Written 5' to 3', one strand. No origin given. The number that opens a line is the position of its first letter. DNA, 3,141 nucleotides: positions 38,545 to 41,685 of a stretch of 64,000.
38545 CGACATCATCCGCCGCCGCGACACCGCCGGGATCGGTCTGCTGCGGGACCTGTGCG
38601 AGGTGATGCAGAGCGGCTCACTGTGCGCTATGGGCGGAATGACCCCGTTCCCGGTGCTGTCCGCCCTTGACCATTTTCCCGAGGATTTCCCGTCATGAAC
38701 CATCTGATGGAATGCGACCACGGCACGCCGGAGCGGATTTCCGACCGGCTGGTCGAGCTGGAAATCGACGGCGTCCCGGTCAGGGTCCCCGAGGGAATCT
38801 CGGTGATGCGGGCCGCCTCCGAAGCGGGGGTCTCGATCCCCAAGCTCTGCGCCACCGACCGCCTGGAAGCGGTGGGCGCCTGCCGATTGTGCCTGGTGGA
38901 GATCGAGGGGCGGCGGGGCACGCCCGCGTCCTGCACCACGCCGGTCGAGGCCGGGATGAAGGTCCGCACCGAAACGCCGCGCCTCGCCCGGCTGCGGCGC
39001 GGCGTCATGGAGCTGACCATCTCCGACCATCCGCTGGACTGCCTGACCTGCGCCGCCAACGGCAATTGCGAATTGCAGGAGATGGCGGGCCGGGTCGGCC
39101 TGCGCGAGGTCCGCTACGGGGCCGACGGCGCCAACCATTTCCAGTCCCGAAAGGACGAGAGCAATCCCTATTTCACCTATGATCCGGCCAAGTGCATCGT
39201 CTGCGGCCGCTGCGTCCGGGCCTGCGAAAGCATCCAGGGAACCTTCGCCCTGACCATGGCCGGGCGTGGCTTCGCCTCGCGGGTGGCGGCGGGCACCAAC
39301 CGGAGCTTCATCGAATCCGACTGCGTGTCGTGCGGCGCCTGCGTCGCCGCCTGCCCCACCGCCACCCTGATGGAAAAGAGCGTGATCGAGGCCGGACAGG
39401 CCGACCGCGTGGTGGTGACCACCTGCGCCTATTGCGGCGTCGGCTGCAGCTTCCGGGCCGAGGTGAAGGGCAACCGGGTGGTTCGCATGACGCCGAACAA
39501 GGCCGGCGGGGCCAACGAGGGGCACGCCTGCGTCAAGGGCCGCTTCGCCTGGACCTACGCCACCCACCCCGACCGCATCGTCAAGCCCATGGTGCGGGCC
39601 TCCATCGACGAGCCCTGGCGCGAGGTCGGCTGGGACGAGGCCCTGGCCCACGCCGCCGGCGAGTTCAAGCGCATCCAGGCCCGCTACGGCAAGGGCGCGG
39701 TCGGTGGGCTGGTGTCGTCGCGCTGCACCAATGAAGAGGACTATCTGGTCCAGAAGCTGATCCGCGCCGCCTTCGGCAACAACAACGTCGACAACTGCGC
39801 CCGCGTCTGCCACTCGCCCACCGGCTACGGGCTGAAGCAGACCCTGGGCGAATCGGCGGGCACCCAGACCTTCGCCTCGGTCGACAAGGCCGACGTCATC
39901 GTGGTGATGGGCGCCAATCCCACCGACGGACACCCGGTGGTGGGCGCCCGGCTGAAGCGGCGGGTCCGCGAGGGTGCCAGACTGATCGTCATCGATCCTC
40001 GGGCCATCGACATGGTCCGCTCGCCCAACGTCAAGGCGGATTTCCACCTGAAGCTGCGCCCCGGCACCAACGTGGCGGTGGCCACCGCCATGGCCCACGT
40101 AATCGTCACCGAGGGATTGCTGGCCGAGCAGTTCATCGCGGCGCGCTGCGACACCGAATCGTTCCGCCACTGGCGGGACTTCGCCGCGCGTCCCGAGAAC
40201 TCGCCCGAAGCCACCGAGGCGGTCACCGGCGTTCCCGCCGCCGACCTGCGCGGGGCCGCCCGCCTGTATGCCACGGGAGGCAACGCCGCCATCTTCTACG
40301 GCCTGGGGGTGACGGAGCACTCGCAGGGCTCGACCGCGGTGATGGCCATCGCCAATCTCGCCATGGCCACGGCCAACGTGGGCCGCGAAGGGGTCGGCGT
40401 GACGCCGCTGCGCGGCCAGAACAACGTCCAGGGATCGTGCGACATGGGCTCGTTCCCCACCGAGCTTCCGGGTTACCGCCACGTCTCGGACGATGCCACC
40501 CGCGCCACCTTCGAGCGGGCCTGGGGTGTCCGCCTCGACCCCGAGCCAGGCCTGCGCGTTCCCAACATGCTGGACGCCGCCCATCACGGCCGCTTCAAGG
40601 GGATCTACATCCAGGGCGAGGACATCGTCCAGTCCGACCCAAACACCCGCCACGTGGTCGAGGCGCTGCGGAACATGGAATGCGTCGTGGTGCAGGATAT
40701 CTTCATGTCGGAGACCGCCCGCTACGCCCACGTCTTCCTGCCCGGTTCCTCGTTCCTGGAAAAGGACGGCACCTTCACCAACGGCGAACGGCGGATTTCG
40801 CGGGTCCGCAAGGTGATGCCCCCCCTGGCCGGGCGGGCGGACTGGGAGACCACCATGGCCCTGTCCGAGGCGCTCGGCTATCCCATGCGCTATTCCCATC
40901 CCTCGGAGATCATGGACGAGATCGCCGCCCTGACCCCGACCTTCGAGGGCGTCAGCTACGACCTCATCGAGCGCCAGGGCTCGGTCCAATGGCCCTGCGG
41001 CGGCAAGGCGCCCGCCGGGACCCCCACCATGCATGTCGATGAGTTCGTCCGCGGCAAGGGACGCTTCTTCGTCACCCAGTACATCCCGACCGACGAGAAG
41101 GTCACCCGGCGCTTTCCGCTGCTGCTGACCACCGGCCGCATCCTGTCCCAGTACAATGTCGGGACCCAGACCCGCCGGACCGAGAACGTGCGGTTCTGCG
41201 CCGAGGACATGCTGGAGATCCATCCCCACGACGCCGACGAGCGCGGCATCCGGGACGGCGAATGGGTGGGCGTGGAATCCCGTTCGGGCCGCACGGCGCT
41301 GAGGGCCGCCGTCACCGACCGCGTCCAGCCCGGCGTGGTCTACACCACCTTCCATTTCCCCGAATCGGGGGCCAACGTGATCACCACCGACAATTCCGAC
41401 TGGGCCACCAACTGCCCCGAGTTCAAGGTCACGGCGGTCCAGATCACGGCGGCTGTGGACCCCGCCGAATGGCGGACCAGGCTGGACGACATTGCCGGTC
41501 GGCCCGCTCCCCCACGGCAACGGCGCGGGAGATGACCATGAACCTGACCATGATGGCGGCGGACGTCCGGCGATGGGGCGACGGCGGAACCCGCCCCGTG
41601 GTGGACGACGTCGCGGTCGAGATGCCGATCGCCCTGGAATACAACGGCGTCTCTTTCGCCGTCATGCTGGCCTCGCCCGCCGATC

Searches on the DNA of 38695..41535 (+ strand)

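Call 49: search_dna_similar(query=window:38695-41535:+, collection=plasmids, mode=near, max_rows=8)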
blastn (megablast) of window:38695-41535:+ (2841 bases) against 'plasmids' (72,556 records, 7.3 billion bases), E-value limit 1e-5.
Records with a match: 26; places in all: 27; records where one place covers at least 80% of the query: 23.
Best place of each record, by identity: 90-95% 1; 80-90% 2; 60-80% 23.
By first word of the organism name: Azospirillum 10; Paracoccus 4; Sinorhizobium 3; Methylobacterium 1; Rhodovastum 1; Microvirga 1; Paracoccaceae 1; Shinella 1; Rhizobium 1; Haematobacter 1; and 2 more.
By predicted mobility (MOB-suite, as given by PLSDB): non-mobilizable 19; mobilizable 4; conjugative 3.
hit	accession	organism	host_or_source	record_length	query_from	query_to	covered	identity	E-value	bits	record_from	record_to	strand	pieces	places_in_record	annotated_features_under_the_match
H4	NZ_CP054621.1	Azospirillum oryzae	cell culture,soil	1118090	21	2751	96%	75.9%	0e+0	1343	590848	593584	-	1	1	record has no annotation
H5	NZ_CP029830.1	Azospirillum ramasamyi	single cell,Cow dung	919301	21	2751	96%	75.6%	0e+0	1288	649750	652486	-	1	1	fdhF: formate dehydrogenase subunit alpha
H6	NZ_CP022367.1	Azospirillum sp. TSH58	single cell,paddy soils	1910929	26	2748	96%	75.7%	0e+0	1290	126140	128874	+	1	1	record has no annotation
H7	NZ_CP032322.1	Azospirillum argentinense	soil sample,Agricultural field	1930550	26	2748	96%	75.6%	0e+0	1290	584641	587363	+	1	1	record has no annotation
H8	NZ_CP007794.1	Azospirillum argentinense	Triticum aestivum L.,Root,wheat ...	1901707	56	2754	95%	75.6%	0e+0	1279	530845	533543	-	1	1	record has no annotation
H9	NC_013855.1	Azospirillum sp. B510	-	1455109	21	2748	96%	74.7%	0e+0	1155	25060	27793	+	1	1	record has no annotation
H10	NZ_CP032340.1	Azospirillum brasilense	soil sample,Agricultural field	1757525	26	2748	96%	74.7%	0e+0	1151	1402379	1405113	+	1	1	none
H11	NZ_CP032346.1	Azospirillum brasilense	soil sample,Agricultural field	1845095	56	2748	95%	75.5%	0e+0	1267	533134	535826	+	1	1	record has no annotation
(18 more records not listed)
